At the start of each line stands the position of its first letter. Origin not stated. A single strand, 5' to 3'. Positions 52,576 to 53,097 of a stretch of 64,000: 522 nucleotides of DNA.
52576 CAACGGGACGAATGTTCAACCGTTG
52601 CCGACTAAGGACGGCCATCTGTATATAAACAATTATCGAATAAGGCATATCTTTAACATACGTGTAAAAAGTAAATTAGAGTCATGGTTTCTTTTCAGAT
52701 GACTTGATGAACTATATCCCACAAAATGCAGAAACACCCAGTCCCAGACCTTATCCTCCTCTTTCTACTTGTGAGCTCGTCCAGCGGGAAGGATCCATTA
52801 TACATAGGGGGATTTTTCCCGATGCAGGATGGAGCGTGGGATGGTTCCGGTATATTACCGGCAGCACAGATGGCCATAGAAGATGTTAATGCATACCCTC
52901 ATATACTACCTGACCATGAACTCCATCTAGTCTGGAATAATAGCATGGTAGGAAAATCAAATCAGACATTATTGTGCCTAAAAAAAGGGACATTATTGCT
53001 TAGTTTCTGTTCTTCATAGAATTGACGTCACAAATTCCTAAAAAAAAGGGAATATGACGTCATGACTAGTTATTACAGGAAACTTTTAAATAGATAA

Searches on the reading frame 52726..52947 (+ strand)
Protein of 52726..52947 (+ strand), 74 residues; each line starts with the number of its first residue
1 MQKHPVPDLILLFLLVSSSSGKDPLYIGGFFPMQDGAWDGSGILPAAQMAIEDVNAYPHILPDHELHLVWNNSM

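Call 20: find_homologous_proteins(query=window:52726-52947:+)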
Query seq(74 aa) (74 aa): 2 proteins with E <= 0.001 among 4 candidates.
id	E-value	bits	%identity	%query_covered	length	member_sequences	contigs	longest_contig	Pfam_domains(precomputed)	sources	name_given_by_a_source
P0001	2.0e-20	90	68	88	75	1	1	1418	-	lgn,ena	-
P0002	3.4e-20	90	62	88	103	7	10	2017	-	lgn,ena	-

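Call 22: find_encoding_contigs(protein=P0001, flank=5000, max_places=4)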
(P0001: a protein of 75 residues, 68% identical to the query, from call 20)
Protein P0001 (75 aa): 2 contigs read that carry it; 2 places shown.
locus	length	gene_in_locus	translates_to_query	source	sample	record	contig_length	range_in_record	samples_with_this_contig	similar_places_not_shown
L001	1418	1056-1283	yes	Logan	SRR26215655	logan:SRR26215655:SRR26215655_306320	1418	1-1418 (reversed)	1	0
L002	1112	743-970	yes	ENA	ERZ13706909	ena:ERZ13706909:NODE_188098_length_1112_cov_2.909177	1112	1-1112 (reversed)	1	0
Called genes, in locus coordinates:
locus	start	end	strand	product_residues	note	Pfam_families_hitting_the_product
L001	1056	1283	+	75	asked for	-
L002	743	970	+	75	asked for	-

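Call 23: find_encoding_contigs(protein=P0002, flank=5000, max_places=6)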
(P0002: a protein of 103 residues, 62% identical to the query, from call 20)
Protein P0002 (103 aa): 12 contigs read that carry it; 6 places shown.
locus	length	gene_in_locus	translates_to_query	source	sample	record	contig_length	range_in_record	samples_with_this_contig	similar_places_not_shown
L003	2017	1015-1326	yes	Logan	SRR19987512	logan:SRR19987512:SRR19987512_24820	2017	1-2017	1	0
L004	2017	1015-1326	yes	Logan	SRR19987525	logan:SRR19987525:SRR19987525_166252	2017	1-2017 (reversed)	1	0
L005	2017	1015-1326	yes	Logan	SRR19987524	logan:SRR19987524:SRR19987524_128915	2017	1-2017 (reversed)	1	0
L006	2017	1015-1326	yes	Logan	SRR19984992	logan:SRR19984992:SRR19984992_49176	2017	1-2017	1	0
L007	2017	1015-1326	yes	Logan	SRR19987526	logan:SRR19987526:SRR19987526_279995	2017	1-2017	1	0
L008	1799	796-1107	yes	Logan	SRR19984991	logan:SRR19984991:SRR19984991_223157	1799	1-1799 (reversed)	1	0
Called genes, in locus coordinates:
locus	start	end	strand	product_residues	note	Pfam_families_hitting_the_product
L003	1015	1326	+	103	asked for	-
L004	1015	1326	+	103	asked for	-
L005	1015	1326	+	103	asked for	-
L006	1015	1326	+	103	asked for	-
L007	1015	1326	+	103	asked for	-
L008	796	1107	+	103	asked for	-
